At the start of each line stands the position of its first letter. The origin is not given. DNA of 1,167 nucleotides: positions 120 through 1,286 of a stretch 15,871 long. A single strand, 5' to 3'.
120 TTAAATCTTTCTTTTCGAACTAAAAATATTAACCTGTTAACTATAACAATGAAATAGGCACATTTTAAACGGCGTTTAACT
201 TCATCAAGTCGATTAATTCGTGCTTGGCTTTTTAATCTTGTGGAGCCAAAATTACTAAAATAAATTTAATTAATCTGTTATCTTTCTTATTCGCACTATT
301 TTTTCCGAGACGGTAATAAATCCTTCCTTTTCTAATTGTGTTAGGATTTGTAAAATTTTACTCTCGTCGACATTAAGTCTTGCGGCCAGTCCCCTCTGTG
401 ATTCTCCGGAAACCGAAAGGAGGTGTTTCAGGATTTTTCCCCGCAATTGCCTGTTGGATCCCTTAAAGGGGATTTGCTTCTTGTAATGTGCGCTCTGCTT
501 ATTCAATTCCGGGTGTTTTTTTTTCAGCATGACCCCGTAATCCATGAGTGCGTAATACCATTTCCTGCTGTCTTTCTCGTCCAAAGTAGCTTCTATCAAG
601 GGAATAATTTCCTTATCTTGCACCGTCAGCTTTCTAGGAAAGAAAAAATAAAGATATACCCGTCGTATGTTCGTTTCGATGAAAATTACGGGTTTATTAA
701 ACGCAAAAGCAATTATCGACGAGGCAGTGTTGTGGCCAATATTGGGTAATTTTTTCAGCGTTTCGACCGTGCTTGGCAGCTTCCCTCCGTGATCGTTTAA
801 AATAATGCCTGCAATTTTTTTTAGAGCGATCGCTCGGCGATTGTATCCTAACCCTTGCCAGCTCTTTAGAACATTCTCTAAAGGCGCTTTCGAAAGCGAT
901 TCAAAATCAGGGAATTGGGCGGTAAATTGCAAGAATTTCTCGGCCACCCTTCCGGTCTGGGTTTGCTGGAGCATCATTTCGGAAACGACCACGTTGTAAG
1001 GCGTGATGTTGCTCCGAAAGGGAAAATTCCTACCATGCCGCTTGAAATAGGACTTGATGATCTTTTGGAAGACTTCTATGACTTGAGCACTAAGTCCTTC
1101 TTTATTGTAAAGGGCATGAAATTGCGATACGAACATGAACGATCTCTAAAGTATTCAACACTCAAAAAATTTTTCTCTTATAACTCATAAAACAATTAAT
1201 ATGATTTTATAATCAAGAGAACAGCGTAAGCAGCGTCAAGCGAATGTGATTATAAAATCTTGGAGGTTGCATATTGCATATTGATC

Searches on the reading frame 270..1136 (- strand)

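Call 5: search_protein_families(library=pfam, proteins=[window:270-1136:-], max_evalue=0.01)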
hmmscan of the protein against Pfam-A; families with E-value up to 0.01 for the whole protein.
window:270-1136:- (288 aa): 5 families
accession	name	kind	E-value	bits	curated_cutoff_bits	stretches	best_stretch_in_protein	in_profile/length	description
PF00730.31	HhH-GPD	-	4.1e-14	53.3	26.2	1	51-168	1-90/108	HhH-GPD superfamily base excision DNA repair protein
PF13412.12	HTH_24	-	1e-05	25.5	21.9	1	231-275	4-48/48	Winged helix-turn-helix DNA-binding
PF01047.28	MarR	-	0.00042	20.6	24.6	1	246-277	19-50/59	MarR family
PF01978.25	TrmB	-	0.00096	19.4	25.6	1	235-279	13-57/68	Sugar-specific transcriptional regulator TrmB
PF13730.12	HTH_36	-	0.0067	16.7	25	0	238-274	13-55/55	Helix-turn-helix domain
